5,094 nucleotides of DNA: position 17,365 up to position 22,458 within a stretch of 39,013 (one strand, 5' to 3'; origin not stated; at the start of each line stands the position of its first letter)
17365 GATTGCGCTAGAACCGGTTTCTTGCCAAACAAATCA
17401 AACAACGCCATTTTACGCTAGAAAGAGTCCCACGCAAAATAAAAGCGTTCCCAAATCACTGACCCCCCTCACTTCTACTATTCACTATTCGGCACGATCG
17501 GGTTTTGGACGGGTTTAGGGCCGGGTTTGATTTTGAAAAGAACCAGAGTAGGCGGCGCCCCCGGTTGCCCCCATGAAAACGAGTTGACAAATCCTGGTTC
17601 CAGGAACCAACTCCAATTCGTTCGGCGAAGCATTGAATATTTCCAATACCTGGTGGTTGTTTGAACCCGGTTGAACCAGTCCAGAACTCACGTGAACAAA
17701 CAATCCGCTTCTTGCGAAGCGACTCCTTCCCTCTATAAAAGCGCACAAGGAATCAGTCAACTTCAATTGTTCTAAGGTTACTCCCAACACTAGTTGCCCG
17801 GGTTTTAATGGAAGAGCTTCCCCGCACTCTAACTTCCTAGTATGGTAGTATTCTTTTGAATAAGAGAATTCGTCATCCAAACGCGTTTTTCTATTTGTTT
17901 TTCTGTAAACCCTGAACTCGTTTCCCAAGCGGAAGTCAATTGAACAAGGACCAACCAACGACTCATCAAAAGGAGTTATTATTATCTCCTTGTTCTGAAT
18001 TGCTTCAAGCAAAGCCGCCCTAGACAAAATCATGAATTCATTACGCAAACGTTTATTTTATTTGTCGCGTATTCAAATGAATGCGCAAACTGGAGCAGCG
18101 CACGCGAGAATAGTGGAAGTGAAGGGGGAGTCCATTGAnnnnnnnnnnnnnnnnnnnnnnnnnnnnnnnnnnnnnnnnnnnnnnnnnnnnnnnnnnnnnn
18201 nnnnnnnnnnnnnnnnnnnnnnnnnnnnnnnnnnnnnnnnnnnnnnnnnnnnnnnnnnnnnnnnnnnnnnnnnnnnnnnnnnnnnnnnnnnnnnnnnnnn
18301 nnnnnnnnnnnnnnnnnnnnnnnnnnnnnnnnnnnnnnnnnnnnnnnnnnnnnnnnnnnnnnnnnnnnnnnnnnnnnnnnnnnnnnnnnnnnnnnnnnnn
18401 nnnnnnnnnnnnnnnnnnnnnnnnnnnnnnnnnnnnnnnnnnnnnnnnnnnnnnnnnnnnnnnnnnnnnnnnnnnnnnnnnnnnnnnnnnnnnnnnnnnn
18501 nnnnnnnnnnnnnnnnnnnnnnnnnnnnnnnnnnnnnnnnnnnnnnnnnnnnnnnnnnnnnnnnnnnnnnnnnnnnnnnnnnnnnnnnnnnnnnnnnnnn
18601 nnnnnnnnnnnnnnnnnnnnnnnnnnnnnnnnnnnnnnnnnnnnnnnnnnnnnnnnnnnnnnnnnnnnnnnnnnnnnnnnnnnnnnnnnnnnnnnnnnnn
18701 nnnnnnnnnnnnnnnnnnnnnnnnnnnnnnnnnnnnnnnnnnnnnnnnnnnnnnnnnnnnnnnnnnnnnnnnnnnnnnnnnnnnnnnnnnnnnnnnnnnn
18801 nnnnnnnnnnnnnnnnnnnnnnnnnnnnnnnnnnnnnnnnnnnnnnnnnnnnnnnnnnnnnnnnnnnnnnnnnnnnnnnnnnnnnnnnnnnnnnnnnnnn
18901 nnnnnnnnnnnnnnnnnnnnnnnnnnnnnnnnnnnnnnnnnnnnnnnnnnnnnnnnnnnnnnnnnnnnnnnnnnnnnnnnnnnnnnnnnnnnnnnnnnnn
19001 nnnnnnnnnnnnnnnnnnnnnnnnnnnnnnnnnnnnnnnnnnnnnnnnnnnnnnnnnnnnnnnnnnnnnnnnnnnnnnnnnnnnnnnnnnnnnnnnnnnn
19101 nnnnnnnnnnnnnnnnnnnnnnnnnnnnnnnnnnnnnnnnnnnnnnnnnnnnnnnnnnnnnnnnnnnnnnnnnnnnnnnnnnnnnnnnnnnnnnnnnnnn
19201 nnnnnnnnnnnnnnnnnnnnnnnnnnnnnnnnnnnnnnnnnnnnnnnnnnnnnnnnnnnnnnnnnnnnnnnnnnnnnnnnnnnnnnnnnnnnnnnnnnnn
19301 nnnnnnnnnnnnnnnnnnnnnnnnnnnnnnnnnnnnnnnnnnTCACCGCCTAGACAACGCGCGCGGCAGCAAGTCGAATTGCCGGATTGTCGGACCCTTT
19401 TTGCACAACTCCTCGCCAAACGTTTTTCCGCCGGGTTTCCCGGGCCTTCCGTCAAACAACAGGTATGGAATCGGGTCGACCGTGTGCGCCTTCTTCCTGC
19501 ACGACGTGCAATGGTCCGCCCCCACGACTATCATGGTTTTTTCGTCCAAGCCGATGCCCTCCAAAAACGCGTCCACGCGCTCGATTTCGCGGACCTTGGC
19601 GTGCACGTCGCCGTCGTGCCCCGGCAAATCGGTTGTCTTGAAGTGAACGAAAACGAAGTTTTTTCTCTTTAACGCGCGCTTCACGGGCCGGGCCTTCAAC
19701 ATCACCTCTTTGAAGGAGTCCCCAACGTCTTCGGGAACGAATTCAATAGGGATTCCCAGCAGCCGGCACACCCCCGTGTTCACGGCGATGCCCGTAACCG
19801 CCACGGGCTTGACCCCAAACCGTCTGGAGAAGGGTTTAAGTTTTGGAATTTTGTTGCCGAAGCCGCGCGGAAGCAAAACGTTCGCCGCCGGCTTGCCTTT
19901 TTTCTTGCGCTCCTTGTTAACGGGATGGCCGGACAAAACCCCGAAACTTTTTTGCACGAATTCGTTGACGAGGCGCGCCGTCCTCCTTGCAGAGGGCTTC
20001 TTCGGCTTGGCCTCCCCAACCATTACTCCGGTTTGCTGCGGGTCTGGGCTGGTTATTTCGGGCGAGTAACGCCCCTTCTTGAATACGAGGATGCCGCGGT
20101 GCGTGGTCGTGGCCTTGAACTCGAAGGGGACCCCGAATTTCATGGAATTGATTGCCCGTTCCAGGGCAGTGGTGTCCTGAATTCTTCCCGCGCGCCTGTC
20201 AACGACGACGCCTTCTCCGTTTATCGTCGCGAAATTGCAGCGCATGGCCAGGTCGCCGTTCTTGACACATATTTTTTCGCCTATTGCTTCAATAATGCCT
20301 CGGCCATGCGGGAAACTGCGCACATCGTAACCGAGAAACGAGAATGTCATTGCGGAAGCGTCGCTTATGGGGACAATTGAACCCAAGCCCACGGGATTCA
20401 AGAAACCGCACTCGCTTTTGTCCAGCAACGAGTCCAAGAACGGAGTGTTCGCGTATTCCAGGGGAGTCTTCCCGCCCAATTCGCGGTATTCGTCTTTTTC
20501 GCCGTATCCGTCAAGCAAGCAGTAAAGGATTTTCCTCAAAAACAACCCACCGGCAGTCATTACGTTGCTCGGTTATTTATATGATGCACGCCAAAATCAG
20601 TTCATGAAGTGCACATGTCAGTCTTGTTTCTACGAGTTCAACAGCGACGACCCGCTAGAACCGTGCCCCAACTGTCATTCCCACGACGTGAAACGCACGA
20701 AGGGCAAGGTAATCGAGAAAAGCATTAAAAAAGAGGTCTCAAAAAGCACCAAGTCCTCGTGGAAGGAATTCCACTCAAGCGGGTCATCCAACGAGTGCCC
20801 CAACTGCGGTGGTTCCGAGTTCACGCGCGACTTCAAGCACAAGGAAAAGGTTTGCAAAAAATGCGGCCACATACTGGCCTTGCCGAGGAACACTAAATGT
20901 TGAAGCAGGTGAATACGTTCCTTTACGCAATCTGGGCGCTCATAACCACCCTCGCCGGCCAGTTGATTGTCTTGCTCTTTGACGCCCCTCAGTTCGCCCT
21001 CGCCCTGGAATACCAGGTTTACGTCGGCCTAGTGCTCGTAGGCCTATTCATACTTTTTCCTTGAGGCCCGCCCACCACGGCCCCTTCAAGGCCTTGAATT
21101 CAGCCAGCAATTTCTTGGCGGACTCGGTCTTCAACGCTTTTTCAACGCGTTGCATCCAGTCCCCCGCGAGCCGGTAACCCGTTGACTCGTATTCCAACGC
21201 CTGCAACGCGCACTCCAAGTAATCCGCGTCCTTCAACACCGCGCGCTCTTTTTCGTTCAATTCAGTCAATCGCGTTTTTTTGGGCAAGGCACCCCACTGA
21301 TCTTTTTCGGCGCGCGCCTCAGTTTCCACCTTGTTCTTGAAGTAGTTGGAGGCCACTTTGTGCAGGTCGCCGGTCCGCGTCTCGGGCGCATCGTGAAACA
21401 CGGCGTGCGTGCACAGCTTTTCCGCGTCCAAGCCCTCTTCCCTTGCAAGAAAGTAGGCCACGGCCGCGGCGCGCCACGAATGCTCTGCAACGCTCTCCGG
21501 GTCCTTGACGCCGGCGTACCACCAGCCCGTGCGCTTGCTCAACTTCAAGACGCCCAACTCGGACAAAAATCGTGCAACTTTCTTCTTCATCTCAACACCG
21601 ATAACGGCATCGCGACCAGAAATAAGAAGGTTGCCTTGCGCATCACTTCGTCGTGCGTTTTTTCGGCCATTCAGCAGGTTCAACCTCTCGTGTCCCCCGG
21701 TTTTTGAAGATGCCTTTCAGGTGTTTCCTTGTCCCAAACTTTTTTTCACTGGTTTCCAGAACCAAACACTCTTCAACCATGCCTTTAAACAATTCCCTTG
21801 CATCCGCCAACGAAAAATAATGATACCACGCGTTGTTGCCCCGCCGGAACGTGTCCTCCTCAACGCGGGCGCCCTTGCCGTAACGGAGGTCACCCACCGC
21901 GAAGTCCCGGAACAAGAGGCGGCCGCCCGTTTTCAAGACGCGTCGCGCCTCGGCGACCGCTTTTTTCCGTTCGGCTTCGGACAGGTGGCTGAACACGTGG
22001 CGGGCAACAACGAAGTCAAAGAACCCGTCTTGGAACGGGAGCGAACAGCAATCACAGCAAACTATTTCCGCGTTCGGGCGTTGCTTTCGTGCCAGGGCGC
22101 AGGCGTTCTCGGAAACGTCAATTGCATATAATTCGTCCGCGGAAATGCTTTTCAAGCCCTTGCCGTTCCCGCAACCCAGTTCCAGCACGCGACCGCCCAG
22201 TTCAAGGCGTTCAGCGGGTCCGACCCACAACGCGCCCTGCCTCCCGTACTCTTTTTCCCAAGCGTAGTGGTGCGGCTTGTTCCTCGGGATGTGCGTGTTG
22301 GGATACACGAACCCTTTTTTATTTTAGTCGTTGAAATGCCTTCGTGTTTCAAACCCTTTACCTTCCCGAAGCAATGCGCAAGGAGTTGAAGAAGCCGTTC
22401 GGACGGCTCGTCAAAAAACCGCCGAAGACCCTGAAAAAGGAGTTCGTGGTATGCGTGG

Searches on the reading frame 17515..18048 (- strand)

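Call 10: search_protein_families(library=pfam, proteins=[window:17515-18048:-])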
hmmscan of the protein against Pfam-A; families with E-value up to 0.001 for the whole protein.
window:17515-18048:- (177 aa): 2 families
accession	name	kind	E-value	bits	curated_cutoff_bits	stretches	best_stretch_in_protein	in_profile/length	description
PF22769.1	DCD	-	1.9e-41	142.1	27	1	7-159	1-151/153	dCTP deaminase-like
PF00692.24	dUTPase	-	3.9e-07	30.4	22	1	80-161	25-104/129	dUTPase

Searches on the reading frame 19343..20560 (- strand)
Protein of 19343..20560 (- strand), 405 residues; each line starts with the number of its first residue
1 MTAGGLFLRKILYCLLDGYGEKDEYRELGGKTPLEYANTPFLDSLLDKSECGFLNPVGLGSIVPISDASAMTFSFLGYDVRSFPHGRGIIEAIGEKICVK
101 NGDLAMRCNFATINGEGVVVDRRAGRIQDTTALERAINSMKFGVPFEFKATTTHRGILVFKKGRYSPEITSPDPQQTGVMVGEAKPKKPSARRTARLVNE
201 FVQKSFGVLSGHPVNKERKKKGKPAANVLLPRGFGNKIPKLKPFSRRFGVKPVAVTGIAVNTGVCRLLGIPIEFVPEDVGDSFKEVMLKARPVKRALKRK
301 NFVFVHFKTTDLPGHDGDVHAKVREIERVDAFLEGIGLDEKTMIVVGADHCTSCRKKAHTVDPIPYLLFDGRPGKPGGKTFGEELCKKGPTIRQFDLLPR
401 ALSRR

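Call 10: search_protein_families(library=pfam, proteins=[window:19343-20560:-])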
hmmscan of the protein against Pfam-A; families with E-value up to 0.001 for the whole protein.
window:19343-20560:- (405 aa): 2 families
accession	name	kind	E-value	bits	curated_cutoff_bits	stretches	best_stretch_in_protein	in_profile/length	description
PF10143.14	PhosphMutase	-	1.2e-36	126.6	21.5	1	48-215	3-170/170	2,3-bisphosphoglycerate-independent phosphoglycerate mutase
PF01676.23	Metalloenzyme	-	1.5e-23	84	24.3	1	10-388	2-234/252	Metalloenzyme superfamily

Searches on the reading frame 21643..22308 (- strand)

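Call 36: search_protein_families(library=pfam, proteins=[window:21643-22308:-], max_evalue=0.00001)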
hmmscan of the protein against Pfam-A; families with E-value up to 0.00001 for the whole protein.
window:21643-22308:- (221 aa): 6 families
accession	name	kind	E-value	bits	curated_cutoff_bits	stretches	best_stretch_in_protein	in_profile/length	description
PF08241.18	Methyltransf_11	-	2.4e-23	83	21.2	1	42-133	1-95/95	Methyltransferase domain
PF13649.12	Methyltransf_25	-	6.2e-21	75.3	27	1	41-129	1-97/97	Methyltransferase domain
PF08242.18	Methyltransf_12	-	8.7e-14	52.5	30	1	42-131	1-98/98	Methyltransferase domain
PF13489.12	Methyltransf_23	-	2.1e-12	47.5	27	1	33-175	18-155/164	Methyltransferase domain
PF13847.12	Methyltransf_31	-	1.4e-11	44.7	27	1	38-142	4-119/145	Methyltransferase domain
PF01209.24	Ubie_methyltran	-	3.6e-07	30.2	20.1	1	60-210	75-217/233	ubiE/COQ5 methyltransferase family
